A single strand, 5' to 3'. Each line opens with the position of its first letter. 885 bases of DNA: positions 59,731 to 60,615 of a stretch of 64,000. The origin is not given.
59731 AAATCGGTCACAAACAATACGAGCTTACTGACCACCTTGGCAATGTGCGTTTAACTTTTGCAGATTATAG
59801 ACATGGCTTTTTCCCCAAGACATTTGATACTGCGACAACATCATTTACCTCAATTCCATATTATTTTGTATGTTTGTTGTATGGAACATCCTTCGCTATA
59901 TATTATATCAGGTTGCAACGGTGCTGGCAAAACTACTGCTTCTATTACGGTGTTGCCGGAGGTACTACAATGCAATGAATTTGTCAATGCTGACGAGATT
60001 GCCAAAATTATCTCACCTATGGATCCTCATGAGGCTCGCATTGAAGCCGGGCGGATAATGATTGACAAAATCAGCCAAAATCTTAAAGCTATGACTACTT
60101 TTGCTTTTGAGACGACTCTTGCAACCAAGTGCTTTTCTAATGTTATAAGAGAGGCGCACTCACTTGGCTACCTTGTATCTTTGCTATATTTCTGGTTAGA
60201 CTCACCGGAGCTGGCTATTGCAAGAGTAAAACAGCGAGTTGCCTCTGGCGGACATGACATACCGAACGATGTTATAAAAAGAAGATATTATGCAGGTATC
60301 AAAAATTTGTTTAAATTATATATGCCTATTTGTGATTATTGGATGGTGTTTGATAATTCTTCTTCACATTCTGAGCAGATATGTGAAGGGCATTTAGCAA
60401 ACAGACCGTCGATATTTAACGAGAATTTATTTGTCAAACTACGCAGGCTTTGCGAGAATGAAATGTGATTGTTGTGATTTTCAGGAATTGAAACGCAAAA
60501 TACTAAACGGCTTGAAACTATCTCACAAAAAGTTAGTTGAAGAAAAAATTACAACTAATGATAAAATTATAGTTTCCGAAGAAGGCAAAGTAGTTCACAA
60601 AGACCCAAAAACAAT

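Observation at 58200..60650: Degraded polymorphic-toxin cassette: three orphan RHS/YD-repeat core fragments and a zeta-toxin-like kinase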

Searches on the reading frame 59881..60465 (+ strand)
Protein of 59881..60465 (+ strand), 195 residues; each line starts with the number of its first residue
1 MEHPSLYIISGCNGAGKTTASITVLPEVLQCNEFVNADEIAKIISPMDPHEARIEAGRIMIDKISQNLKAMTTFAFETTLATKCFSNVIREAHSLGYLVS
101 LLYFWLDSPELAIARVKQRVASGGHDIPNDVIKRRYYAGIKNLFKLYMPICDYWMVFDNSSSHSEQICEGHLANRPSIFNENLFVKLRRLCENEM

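Call 10: search_protein_families(library=pfam, proteins=[window:59881-60465:+], max_evalue=1)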
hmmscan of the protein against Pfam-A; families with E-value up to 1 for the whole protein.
window:59881-60465:+ (195 aa): 5 families
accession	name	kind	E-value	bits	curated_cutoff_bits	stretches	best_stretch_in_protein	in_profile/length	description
PF06414.18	Zeta_toxin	-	1e-07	32.1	22.3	1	2-143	14-170/199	Zeta toxin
PF13671.12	AAA_33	-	1.4e-05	25.8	27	1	7-133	2-134/143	AAA domain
PF13244.11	MbhD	-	0.036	14.7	27.2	1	94-115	25-46/67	MBH, subunit D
PF20720.3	nSTAND3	-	0.077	13.1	27.2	1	6-52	19-66/155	Novel STAND NTPase 3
PF02689.20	Herpes_Helicase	-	0.11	10.9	27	1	5-31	60-85/808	Helicase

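Call 11: search_protein_families(library=ncbifam, proteins=[window:59881-60465:+], max_evalue=1)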
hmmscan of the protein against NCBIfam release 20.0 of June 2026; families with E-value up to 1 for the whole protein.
window:59881-60465:+ (195 aa): 2 families
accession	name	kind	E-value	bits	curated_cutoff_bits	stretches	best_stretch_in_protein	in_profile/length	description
NF009289.0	PRK12649.1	equivalog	0.0065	14.9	1117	1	71-116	628-672/789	putative monovalent cation/H+ antiporter subunit A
TIGR03819.1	heli_sec_ATPase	hypoth_equivalog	0.11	11.6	373.15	1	7-56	181-229/340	TadA family conjugal transfer-associated ATPase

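Call 29: find_homologous_proteins(query=window:59881-60465:+, max_evalue=0.00001)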
Query window:59881-60465:+ (195 aa): 8000 proteins with E <= 0.00001 among 8000 candidates; the best 120 are listed.
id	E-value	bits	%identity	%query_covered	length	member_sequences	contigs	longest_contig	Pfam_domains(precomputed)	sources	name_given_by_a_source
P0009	2.4e-126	437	98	100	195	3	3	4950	PF06414.19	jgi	jgi:predicted ABC-type ATPase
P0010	1.7e-109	382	84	100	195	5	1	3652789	PF06414.19,PF13671.13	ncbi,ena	-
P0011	2.0e-107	375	83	100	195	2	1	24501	PF06414.19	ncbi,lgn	-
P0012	3.2e-73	264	62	95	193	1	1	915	PF06414.19,PF13671.13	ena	-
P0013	1.6e-72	261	61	95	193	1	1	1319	PF06414.19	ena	-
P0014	7.0e-72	259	59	97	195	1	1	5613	PF06414.19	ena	-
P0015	7.5e-72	259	59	97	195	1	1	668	PF06414.19,PF13671.13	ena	-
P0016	6.6e-71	256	59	98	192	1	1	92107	PF06414.19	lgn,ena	-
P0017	8.2e-71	256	60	97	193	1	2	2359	PF06414.19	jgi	jgi:predicted ABC-type ATPase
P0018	1.0e-70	255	62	96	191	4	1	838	PF06414.19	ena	-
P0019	2.2e-70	254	61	95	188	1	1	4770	PF06414.19,PF13671.13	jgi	jgi:predicted ABC-type ATPase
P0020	2.2e-70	254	60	98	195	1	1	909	PF06414.19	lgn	-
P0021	3.2e-70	254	61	95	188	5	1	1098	PF06414.19,PF13671.13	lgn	-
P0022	4.3e-70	253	59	98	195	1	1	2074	PF06414.19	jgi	jgi:predicted ABC-type ATPase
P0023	4.6e-70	253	61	95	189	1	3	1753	PF06414.19,PF13671.13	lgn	-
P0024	5.8e-70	253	59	97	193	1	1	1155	PF06414.19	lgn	-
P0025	6.0e-70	253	60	98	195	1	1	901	PF06414.19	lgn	-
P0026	6.7e-70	253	62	96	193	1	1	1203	PF06414.19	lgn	-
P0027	7.1e-70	253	59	98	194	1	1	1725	PF06414.19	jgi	jgi:predicted ABC-type ATPase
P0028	8.0e-70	253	62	95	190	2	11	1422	PF06414.19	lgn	-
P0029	8.3e-70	253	60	98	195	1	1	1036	PF06414.19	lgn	-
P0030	8.7e-70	252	60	98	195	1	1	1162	PF06414.19,PF13671.13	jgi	jgi:predicted ABC-type ATPase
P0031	1.1e-69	252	60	98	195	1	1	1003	PF06414.19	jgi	jgi:predicted ABC-type ATPase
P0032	1.3e-69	252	59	98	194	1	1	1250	PF06414.19,PF13671.13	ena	-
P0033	1.3e-69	252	62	96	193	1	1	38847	PF06414.19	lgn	-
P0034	1.5e-69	252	58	98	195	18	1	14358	PF06414.19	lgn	-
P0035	1.5e-69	252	59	98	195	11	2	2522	PF06414.19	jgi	jgi:predicted ABC-type ATPase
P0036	1.8e-69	251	59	95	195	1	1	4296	PF06414.19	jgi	-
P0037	2.1e-69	251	59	96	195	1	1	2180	PF06414.19,PF13671.13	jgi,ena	-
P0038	2.5e-69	251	63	91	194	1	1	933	PF06414.19,PF13671.13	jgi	-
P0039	2.5e-69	251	61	96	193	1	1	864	PF06414.19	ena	-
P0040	2.6e-69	251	65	86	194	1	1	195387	PF06414.19,PF13671.13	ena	-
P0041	2.9e-69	251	60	96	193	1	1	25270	PF06414.19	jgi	jgi:predicted ABC-type ATPase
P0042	3.0e-69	251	60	98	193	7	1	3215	PF06414.19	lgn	-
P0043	3.2e-69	251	59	98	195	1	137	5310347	PF06414.19,PF13671.13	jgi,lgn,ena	jgi:predicted ABC-type ATPase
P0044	3.4e-69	250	57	98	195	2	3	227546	PF06414.19,PF13671.13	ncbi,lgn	ncbi:MAG: zeta toxin family protein [Prolixibacteraceae bacterium]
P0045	3.5e-69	250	58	95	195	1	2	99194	PF06414.19,PF13671.13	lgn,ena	-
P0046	3.6e-69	250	62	96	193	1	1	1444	PF06414.19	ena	-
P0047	3.6e-69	250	60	96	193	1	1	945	PF06414.19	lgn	-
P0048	3.7e-69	250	58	98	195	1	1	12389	PF06414.19,PF13671.13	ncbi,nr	ncbi:MAG: zeta toxin family protein [Mangrovibacterium sp.]|nr:zeta toxin family protein [Mangroviba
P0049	4.0e-69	250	58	98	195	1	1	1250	PF06414.19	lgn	-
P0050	4.4e-69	250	59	98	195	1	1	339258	PF06414.19,PF13671.13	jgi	jgi:predicted ABC-type ATPase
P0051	5.4e-69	250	64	90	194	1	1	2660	PF06414.19,PF13671.13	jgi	jgi:predicted ABC-type ATPase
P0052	6.3e-69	250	61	95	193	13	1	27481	PF06414.19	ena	-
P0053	6.7e-69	250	61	96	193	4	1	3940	PF06414.19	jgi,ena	-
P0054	6.8e-69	250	59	96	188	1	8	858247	PF06414.19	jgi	jgi:predicted ABC-type ATPase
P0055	6.9e-69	250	60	96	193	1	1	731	PF06414.19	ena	-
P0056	8.7e-69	249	60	96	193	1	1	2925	PF06414.19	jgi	-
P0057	8.7e-69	249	59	96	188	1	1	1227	PF06414.19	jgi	jgi:predicted ABC-type ATPase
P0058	9.2e-69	249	58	98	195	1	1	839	PF06414.19,PF13671.13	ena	-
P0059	9.9e-69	249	57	98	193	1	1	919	PF06414.19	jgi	jgi:predicted ABC-type ATPase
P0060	1.1e-68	249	61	96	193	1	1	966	PF06414.19,PF13671.13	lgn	-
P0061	1.1e-68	249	60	96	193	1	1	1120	PF06414.19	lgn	-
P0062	1.2e-68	249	60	96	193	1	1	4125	PF06414.19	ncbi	ncbi:MAG: zeta toxin family protein [Bacteroidota bacterium]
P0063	1.3e-68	249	60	96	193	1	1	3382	PF06414.19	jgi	jgi:predicted ABC-type ATPase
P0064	1.3e-68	249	59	98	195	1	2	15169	PF06414.19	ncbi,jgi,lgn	-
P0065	1.3e-68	249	57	98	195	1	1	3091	PF06414.19,PF13671.13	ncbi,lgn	ncbi:MAG: zeta toxin family protein [Mangrovibacterium sp.]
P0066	1.5e-68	248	60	96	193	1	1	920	PF06414.19,PF13671.13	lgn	-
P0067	1.6e-68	248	63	91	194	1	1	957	PF06414.19,PF13671.13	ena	-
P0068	1.8e-68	248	57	98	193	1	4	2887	PF06414.19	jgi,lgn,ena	jgi:predicted ABC-type ATPase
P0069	2.1e-68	248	56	99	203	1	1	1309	PF06414.19,PF13671.13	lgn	-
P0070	2.2e-68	248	60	96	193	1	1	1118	PF06414.19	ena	-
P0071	2.3e-68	248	59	96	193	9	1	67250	PF06414.19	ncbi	-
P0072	2.3e-68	248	55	98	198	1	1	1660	PF06414.19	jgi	jgi:predicted ABC-type ATPase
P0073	2.6e-68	248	62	92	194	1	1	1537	PF06414.19,PF13671.13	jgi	jgi:predicted ABC-type ATPase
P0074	2.6e-68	248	60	98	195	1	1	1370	PF06414.19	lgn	-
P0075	2.7e-68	248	57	98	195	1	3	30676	PF06414.19,PF13671.13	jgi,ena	-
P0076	2.7e-68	248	63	91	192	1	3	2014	PF06414.19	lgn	-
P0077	3.1e-68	247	58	98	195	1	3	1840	PF06414.19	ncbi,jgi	jgi:predicted ABC-type ATPase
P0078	3.1e-68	247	61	96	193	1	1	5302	PF06414.19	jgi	jgi:predicted ABC-type ATPase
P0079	3.1e-68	247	61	95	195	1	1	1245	PF06414.19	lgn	-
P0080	3.2e-68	247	58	98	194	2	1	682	PF06414.19,PF13671.13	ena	-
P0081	4.0e-68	247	61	96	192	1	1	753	PF06414.19,PF13671.13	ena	-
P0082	4.2e-68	247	60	96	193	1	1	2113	PF06414.19,PF13671.13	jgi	-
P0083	4.3e-68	247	59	98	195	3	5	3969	PF06414.19,PF13671.13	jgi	jgi:predicted ABC-type ATPase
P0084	4.7e-68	247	58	94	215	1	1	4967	PF06414.19,PF13671.13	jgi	jgi:predicted ABC-type ATPase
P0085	5.8e-68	246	59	97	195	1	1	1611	PF06414.19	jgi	jgi:predicted ABC-type ATPase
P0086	6.6e-68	246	57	98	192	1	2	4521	PF06414.19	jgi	jgi:predicted ABC-type ATPase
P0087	6.7e-68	246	59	96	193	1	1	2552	PF06414.19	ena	-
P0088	7.2e-68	246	57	98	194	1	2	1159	PF06414.19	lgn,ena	-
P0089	7.2e-68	246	60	95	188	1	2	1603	PF06414.19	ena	-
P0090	7.9e-68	246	60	96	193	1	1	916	PF06414.19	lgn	-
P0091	8.9e-68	246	59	96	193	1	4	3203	PF06414.19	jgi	jgi:predicted ABC-type ATPase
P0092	9.1e-68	246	58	96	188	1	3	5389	PF06414.19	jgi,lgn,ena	-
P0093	1.0e-67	246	61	88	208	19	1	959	PF06414.19,PF13671.13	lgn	-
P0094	1.0e-67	246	58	98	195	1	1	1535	PF06414.19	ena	-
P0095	1.2e-67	245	58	98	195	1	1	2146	PF06414.19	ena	-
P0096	1.4e-67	245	57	98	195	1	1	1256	PF06414.19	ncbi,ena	-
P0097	1.4e-67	245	55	98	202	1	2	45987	PF06414.19,PF13671.13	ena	-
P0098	1.4e-67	245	60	95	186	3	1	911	PF06414.19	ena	-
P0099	1.4e-67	245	59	98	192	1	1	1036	PF06414.19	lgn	-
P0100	1.6e-67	245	59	98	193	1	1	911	PF06414.19,PF13671.13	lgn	-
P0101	1.7e-67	245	59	92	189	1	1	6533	PF06414.19,PF13671.13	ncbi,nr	ncbi:MAG: zeta toxin family protein [Bacteroidales bacterium]|nr:zeta toxin family protein [Bacteroi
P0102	1.7e-67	245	59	95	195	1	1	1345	PF06414.19,PF13671.13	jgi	jgi:predicted ABC-type ATPase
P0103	1.8e-67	245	58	95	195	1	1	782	PF06414.19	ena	-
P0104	1.9e-67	245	59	98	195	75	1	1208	PF06414.19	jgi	jgi:predicted ABC-type ATPase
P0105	2.0e-67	245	57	96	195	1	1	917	PF06414.19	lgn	-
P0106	2.5e-67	244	60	97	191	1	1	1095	PF06414.19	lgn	-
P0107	2.5e-67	244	59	96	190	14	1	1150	PF06414.19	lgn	-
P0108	2.5e-67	244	55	98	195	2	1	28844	PF06414.19,PF13671.13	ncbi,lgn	-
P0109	2.7e-67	244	59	98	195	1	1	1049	PF06414.19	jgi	-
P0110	2.7e-67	244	64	85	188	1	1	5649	PF06414.19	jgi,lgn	jgi:predicted ABC-type ATPase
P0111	2.8e-67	244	61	95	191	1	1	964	PF06414.19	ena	-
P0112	2.9e-67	244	57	98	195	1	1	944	PF06414.19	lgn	-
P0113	2.9e-67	244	59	98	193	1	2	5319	PF06414.19,PF13671.13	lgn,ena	-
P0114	3.0e-67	244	58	98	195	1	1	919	PF06414.19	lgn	-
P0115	3.0e-67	244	55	98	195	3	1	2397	PF06414.19,PF13671.13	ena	-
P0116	3.2e-67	244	59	98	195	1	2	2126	PF06414.19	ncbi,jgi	jgi:predicted ABC-type ATPase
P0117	3.3e-67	244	62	91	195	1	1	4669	PF06414.19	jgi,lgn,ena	-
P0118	3.5e-67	244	59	94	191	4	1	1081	PF06414.19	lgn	-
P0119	3.7e-67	244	57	98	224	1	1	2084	PF06414.19,PF13671.13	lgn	-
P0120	4.1e-67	244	57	98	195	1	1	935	PF06414.19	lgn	-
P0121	4.1e-67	244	61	95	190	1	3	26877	PF06414.19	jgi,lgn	jgi:predicted ABC-type ATPase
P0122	4.2e-67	244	60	94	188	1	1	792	PF06414.19,PF13671.13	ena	-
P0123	4.7e-67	244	59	95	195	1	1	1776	PF06414.19,PF13671.13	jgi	jgi:predicted ABC-type ATPase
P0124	5.1e-67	243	60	96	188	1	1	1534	PF06414.19,PF13671.13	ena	-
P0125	5.5e-67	243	57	96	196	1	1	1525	PF06414.19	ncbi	-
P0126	5.5e-67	243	58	98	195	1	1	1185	PF06414.19,PF13671.13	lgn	-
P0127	5.9e-67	243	58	98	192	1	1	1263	PF06414.19,PF13671.13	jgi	-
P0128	6.5e-67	243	59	97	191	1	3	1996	PF06414.19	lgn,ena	-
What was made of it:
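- On Rhs toxin tip of zeta-kinase type: The 120 best homologues are all 186-224 aa (call 29).
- The 120 best of >=8000 homologues are all 186-224 aa stand-alone proteins (call 29).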

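Call 30: find_encoding_contigs(protein=P0009, flank=5000, max_places=3)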
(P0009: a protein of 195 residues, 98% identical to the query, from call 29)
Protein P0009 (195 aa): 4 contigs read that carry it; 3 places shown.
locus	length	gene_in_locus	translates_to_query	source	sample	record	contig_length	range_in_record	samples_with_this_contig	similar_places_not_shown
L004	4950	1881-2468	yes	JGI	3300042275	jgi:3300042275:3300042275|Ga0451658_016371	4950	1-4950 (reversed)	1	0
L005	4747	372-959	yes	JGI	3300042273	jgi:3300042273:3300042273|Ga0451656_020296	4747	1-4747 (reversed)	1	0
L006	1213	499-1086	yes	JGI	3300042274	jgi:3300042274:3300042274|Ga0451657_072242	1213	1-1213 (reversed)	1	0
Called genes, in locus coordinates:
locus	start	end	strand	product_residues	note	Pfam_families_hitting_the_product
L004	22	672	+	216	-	PF18962:Por_Secre_tail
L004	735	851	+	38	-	-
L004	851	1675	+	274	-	PF12796:Ank_2 (weak), PF00023:Ank (faint), PF13606:Ank_3 (faint), PF13637:Ank_4 (faint), PF12796:Ank_2 (weak)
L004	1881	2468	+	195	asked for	PF06414:Zeta_toxin (weak)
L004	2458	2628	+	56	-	-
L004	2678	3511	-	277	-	PF05096:Glu_cyclase_2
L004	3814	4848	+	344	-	PF00072:Response_reg, PF01339:CheB_methylest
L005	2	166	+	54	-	?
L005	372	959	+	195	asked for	PF06414:Zeta_toxin (weak)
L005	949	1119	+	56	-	-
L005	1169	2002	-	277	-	PF05096:Glu_cyclase_2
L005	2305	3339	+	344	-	PF00072:Response_reg, PF01339:CheB_methylest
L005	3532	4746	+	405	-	?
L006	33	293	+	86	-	-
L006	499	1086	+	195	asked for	PF06414:Zeta_toxin (weak)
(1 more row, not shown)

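Call 31: find_encoding_contigs(protein=P0010, flank=10000, max_places=2)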
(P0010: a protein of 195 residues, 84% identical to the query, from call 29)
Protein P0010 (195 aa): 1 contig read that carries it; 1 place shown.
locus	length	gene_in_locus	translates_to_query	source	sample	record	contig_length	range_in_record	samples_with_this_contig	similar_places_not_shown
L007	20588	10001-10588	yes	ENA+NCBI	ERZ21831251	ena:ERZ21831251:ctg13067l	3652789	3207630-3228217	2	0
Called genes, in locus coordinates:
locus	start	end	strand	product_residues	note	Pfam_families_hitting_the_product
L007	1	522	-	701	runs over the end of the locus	PF25852:DUF6242_C (faint), PF15902:Sortilin-Vps10, PF18962:Por_Secre_tail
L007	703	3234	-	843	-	PF01411:tRNA-synt_2c, PF07973:tRNA_SAD, PF02272:DHHA1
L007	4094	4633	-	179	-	PF10469:AKAP7_NLS, PF13563:2_5_RNA_ligase2, PF02834:LigT_PEase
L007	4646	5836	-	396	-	-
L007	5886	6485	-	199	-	PF02660:G3P_acyltransf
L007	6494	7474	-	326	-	PF07676:PD40 (faint)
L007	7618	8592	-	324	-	PF07676:PD40 (weak)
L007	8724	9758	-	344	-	PF00072:Response_reg, PF01339:CheB_methylest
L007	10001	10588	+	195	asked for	PF06414:Zeta_toxin (weak), PF13671:AAA_33 (faint)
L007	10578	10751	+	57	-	-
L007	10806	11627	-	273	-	PF00378:ECH_1, PF16113:ECH_2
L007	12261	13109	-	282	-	PF28422:CCDC89 (weak), PF22638:FlgK_D1 (weak), PF00691:OmpA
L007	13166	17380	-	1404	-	PF14870:PSII_BNR, PF15902:Sortilin-Vps10 (weak), PF12371:TMEM131_like_N (faint), PF15780:ASH (faint), PF22073:Cep192_D4 (faint), PF07610:DUF1573 (faint), PF22544:HYDIN_VesB_CFA65-like_Ig, PF18962:Por_Secre_tail (weak)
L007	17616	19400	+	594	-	PF05762:VWA_CoxE (weak), PF00092:VWA, PF13519:VWA_2, PF13768:VWA_3, PF00691:OmpA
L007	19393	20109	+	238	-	-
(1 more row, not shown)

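Call 32: find_encoding_contigs(protein=P0011, flank=10000, max_places=2)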
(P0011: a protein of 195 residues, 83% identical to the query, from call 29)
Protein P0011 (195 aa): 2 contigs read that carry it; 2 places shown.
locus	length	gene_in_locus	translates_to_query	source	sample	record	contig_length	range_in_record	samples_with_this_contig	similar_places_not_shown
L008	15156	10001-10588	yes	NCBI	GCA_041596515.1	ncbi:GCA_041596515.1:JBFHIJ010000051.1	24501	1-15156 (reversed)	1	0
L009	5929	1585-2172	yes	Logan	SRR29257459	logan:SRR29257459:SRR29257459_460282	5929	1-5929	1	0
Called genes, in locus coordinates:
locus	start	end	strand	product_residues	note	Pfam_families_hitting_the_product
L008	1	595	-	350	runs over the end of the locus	PF03444:WHD_HrcA (weak), PF01628:HrcA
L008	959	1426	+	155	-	-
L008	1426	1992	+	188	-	-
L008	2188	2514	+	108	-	PF00085:Thioredoxin, PF13098:Thioredoxin_2, PF13905:Thioredoxin_8 (faint)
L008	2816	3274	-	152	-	PF04361:DUF494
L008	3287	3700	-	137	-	PF02130:YbeY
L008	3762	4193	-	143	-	-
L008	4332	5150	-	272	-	PF01522:Polysacc_deac_1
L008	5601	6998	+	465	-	PF03023:MurJ (weak), PF01554:MatE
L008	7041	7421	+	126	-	PF00076:RRM_1, PF13893:RRM_5 (weak)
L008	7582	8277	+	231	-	PF01025:GrpE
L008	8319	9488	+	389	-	PF00226:DnaJ, PF01556:DnaJ_C, PF27659:CHP02642 (faint), PF00684:DnaJ_CXXCXGXG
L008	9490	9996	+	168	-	PF00633:HHH (weak), PF12836:HHH_3, PF14520:HHH_5 (weak)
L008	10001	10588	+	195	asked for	PF06414:Zeta_toxin (weak)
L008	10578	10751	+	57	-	-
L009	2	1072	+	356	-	?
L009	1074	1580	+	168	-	PF00633:HHH (weak), PF12836:HHH_3, PF14520:HHH_5 (weak)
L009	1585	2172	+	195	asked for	PF06414:Zeta_toxin (weak)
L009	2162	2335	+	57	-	-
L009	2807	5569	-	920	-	PF17816:PDZ_4, PF03572:Peptidase_S41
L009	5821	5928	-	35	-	?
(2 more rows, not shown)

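Call 53: find_encoding_contigs(protein=P0044, flank=3000, max_places=3)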
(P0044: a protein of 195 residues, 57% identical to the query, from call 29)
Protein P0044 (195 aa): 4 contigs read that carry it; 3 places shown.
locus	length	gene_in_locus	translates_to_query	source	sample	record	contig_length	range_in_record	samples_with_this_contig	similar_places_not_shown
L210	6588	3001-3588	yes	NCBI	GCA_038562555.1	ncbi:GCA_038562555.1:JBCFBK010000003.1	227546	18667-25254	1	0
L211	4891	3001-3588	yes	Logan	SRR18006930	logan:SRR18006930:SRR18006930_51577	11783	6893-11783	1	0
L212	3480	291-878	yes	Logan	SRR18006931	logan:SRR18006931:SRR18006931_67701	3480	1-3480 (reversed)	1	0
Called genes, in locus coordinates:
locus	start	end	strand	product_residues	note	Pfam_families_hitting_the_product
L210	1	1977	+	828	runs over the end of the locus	PF07992:Pyr_redox_2, PF00070:Pyr_redox, PF18267:Rubredoxin_C, PF04324:Fer2_BFD, PF03460:NIR_SIR_ferr, PF01077:NIR_SIR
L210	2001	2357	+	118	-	PF00355:Rieske, PF13806:Rieske_2, PF22543:Rieske_4 (weak)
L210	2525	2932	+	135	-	PF01741:MscL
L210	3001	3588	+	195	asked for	PF06414:Zeta_toxin, PF13671:AAA_33 (weak)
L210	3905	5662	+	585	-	PF00270:DEAD, PF04851:ResIII, PF00271:Helicase_C, PF28538:Helicase_helical, PF03880:DbpA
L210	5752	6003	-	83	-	-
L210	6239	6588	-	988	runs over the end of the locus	PF00933:Glyco_hydro_3, PF01915:Glyco_hydro_3_C (faint), PF00144:Beta-lactamase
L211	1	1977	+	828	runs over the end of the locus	PF07992:Pyr_redox_2, PF00070:Pyr_redox, PF18267:Rubredoxin_C, PF04324:Fer2_BFD, PF03460:NIR_SIR_ferr, PF01077:NIR_SIR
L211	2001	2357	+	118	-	PF00355:Rieske, PF13806:Rieske_2, PF22543:Rieske_4 (weak)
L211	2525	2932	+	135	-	PF01741:MscL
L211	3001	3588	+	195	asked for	PF06414:Zeta_toxin, PF13671:AAA_33 (weak)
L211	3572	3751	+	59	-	-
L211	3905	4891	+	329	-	?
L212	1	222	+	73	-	?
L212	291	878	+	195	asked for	PF06414:Zeta_toxin, PF13671:AAA_33 (weak)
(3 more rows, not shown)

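Call 54: find_encoding_contigs(protein=P0054, flank=3000, max_places=3)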
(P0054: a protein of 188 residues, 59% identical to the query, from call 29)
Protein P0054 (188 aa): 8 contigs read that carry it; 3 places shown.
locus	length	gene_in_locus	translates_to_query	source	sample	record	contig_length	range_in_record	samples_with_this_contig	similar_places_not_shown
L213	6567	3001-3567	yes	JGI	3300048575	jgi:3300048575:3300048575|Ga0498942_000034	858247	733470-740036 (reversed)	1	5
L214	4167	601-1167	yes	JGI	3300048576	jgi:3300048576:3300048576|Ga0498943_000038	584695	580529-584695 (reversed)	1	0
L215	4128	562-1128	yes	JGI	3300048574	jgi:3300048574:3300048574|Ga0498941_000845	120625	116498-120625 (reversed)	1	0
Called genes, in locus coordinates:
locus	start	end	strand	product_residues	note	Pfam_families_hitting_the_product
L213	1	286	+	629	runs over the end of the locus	PF01642:MM_CoA_mutase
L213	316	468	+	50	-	PF13366:PDDEXK_3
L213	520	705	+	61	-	PF13366:PDDEXK_3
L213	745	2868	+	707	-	PF01642:MM_CoA_mutase, PF02310:B12-binding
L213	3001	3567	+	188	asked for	PF06414:Zeta_toxin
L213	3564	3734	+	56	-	-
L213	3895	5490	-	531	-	PF00005:ABC_tran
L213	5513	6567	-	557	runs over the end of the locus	PF00005:ABC_tran, PF02463:SMC_N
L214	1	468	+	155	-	?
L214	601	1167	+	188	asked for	PF06414:Zeta_toxin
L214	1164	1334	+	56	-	-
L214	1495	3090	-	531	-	PF00005:ABC_tran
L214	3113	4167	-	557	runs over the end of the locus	PF00005:ABC_tran, PF02463:SMC_N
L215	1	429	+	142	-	?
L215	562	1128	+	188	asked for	PF06414:Zeta_toxin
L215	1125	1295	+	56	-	-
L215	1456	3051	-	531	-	PF00005:ABC_tran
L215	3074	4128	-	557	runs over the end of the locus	PF00005:ABC_tran, PF02463:SMC_N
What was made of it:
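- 60458..60628 (+): Conserved 56-aa partner ORF that overlaps the kinase stop by 11 nt. Putative antitoxin or regulator. Present and overlapping downstream of the kinase in L004-L009 and L211-L215 (calls 30-32, 53, 54).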

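Call 69: search_solved_structures(query=window:59881-60465:+, max_evalue=0.01, show_alignments=1)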
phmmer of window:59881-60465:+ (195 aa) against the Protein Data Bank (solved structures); distinct sequences matched with E-value up to 0.01: 0.

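Call 70: search_protein_families(library=padloc, proteins=[window:59881-60465:+], max_evalue=0.01)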
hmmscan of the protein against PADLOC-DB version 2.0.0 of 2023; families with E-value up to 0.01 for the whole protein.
window:59881-60465:+ (195 aa): 0 families
